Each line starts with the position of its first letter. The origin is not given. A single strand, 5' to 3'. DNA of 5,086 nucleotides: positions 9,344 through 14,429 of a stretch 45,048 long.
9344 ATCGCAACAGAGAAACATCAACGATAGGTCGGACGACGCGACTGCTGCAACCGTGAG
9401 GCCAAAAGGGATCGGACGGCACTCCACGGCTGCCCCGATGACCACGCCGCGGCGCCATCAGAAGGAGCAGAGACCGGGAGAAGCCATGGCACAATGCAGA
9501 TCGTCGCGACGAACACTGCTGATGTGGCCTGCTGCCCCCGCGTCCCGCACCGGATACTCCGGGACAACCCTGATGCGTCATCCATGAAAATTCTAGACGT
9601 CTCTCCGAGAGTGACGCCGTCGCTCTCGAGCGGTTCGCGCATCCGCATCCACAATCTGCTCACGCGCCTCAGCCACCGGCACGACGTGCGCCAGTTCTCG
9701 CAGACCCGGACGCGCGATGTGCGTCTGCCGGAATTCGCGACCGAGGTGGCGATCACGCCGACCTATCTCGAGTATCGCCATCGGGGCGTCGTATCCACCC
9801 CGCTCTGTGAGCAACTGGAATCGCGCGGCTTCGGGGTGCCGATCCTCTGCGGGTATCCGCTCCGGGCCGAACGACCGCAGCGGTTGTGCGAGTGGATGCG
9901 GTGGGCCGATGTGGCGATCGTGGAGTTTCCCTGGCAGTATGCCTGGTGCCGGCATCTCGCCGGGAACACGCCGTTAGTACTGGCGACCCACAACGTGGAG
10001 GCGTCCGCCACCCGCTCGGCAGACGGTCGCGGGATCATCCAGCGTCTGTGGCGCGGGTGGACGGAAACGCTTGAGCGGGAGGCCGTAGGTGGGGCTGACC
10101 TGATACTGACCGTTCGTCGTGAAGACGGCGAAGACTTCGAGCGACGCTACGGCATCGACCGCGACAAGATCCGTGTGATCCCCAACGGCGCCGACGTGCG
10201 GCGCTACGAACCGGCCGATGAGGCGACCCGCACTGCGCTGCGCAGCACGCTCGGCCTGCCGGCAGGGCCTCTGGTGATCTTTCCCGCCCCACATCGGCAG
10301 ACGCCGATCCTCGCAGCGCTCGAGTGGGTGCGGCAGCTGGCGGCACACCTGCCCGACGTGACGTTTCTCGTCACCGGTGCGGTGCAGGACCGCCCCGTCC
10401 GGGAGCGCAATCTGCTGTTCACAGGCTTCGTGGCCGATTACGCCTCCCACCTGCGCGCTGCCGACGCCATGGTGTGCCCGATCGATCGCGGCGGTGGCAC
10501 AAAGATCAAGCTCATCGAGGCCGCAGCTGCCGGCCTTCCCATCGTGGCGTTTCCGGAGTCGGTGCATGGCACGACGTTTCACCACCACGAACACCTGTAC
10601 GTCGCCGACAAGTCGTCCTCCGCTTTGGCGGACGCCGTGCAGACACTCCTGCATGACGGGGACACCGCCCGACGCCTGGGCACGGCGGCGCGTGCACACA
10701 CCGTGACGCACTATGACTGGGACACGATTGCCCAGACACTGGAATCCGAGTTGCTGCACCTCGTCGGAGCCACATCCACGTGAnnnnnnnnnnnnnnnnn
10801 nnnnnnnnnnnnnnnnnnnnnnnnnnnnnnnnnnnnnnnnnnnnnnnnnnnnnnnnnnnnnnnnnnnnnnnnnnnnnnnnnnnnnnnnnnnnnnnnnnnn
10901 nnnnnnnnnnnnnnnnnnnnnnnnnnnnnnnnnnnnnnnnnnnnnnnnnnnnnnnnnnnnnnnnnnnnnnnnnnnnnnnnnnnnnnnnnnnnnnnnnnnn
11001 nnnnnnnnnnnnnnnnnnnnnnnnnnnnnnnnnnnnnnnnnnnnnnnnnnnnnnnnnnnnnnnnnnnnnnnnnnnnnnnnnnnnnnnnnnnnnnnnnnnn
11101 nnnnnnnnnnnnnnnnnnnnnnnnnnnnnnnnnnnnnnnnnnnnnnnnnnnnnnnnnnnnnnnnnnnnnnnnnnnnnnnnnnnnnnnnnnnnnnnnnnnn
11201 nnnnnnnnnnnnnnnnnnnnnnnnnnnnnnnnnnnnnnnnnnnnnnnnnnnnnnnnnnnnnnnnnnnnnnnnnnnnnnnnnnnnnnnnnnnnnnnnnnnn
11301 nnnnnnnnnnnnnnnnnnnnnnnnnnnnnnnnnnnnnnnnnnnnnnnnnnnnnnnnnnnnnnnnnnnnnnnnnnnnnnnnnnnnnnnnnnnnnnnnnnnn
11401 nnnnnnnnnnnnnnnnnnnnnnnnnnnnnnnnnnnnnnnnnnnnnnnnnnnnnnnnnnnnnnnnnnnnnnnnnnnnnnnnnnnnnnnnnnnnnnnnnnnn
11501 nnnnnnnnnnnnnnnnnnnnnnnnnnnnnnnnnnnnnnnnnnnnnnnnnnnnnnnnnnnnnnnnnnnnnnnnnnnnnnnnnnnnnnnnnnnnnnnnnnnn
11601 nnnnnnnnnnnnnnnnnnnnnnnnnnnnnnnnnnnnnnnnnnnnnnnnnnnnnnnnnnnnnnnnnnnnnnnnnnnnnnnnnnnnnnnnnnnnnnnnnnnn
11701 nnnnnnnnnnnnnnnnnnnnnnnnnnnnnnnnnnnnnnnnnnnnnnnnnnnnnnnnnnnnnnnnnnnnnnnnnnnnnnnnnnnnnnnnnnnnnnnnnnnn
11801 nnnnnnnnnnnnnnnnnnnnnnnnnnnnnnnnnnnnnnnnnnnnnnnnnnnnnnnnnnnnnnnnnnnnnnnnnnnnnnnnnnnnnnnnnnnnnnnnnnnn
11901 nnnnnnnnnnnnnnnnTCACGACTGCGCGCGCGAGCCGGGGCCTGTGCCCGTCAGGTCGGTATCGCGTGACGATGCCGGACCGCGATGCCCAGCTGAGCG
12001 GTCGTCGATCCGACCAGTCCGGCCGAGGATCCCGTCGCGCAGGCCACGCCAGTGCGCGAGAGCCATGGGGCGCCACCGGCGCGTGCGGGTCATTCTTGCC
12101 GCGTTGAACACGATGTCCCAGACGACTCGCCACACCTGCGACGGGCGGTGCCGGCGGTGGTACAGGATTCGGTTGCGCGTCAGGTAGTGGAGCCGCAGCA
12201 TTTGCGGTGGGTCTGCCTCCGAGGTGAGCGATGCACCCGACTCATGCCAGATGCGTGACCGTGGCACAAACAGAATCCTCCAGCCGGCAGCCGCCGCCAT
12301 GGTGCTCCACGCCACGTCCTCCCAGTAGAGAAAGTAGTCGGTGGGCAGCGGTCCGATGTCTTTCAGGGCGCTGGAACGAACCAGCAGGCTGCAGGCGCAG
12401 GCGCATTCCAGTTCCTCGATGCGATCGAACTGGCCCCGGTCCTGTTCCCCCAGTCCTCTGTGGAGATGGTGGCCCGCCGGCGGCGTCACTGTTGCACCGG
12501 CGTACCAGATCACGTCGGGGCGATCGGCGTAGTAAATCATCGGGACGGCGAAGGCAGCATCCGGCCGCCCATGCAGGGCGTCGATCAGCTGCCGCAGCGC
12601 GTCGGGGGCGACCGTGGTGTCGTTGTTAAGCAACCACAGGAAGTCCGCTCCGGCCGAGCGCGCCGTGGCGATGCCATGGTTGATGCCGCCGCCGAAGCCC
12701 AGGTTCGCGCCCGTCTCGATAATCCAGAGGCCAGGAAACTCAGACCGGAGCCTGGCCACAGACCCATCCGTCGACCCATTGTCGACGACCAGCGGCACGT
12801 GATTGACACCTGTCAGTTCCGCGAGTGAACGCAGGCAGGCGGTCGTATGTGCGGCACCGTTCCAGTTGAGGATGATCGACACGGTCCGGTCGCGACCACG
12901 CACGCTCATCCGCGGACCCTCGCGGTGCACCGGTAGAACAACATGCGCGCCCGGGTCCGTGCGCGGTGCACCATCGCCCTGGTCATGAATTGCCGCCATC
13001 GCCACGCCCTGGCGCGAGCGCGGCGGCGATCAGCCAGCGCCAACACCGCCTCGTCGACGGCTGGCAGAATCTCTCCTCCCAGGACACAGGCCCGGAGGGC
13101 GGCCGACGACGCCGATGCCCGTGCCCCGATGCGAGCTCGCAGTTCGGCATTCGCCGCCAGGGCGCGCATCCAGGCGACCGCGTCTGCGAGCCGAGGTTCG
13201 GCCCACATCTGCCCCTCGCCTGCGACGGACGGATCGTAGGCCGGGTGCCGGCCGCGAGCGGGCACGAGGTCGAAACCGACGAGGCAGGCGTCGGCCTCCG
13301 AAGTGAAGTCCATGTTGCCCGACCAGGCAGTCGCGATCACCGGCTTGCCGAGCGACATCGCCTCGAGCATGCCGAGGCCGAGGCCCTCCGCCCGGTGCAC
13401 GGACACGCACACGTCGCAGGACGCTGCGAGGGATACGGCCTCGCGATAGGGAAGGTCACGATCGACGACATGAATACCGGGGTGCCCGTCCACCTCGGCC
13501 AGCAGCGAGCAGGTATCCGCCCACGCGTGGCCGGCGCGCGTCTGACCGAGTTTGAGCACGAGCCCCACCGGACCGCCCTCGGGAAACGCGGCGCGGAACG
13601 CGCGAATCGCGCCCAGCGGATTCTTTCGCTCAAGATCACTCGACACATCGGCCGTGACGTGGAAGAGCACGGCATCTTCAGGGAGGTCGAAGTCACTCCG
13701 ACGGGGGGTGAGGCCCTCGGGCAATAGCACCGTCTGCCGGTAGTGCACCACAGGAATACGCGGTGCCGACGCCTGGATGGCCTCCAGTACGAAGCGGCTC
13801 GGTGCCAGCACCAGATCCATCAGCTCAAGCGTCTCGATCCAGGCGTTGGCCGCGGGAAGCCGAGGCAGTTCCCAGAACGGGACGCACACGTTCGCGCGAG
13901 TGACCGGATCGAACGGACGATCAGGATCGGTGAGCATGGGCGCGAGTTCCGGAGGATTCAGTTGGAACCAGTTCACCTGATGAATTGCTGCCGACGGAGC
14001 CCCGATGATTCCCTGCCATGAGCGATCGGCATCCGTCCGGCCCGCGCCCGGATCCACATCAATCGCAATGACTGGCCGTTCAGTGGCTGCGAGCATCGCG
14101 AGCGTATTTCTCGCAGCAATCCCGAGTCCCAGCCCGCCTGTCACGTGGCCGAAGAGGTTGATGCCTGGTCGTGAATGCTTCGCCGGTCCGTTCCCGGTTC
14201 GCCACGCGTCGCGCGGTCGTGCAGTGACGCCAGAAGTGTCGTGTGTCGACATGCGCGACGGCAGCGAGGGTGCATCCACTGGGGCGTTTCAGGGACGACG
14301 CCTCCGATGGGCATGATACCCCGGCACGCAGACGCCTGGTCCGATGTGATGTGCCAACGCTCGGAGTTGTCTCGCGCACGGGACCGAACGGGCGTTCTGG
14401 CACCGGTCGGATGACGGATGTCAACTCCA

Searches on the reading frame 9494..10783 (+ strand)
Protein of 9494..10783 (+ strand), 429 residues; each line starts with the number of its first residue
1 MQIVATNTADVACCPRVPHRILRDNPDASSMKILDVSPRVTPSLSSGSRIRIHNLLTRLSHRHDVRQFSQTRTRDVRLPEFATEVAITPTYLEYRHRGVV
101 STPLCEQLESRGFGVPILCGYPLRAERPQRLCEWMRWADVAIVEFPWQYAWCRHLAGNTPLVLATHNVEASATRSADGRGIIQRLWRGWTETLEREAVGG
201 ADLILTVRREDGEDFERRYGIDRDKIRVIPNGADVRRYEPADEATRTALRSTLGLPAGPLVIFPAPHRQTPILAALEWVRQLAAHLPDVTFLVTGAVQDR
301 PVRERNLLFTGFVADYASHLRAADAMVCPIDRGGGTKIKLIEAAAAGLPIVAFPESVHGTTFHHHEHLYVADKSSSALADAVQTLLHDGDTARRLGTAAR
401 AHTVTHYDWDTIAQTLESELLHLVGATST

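Call 9: search_protein_families(library=pfam, proteins=[window:9494-10783:+], max_evalue=0.001)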
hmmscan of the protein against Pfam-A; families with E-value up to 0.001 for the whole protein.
window:9494-10783:+ (429 aa): 5 families
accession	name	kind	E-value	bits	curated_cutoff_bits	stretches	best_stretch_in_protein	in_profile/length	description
PF13692.12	Glyco_trans_1_4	-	4.2e-17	63.2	27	1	276-388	21-142/142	Glycosyl transferases group 1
PF13524.12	Glyco_trans_1_2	-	3.3e-14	53.5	25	1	277-417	4-143/144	Glycosyl transferase-like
PF13439.12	Glyco_transf_4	-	1.1e-13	52.1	28.5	1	47-237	3-170/170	Glycosyltransferase Family 4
PF00534.26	Glycos_transf_1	-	3.4e-12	46.7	26.4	1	305-401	73-171/172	Glycosyl transferases group 1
PF13579.12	Glyco_trans_4_4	-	4e-09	37.4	29.7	1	47-232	2-158/158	Glycosyl transferase 4-like domain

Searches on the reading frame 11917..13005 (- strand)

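Call 9: search_protein_families(library=pfam, proteins=[window:11917-13005:-], max_evalue=0.001)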
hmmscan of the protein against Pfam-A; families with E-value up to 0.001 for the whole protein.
window:11917-13005:- (362 aa): 4 families
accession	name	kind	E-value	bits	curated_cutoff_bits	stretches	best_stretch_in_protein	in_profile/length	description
PF00535.33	Glycos_transf_2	-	5.4e-16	59.4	23.3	1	44-217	3-167/168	Glycosyl transferase family 2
PF13641.12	Glyco_tranf_2_3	-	1.1e-11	45.6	27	1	44-261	6-218/230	Glycosyltransferase like family 2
PF13506.12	Glyco_transf_21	-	8.4e-05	22.5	21.7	1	103-256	14-156/174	Glycosyl transferase family 21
PF13632.12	Glyco_trans_2_3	-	0.00013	22.2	27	0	208-316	78-185/198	Glycosyl transferase family group 2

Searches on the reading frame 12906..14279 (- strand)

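Call 9: search_protein_families(library=pfam, proteins=[window:12906-14279:-], max_evalue=0.001)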
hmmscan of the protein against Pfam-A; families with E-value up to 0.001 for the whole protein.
window:12906-14279:- (457 aa): 3 families
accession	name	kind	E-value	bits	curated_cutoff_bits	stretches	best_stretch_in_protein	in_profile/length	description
PF13692.12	Glyco_trans_1_4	-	1.2e-09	39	27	1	268-333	60-123/142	Glycosyl transferases group 1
PF00534.26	Glycos_transf_1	-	3.6e-07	30.3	26.4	1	277-328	82-133/172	Glycosyl transferases group 1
PF20706.3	GT4-conflict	-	0.00011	21.8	26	1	209-345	203-340/385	Family 4 Glycosyltransferase in conflict systems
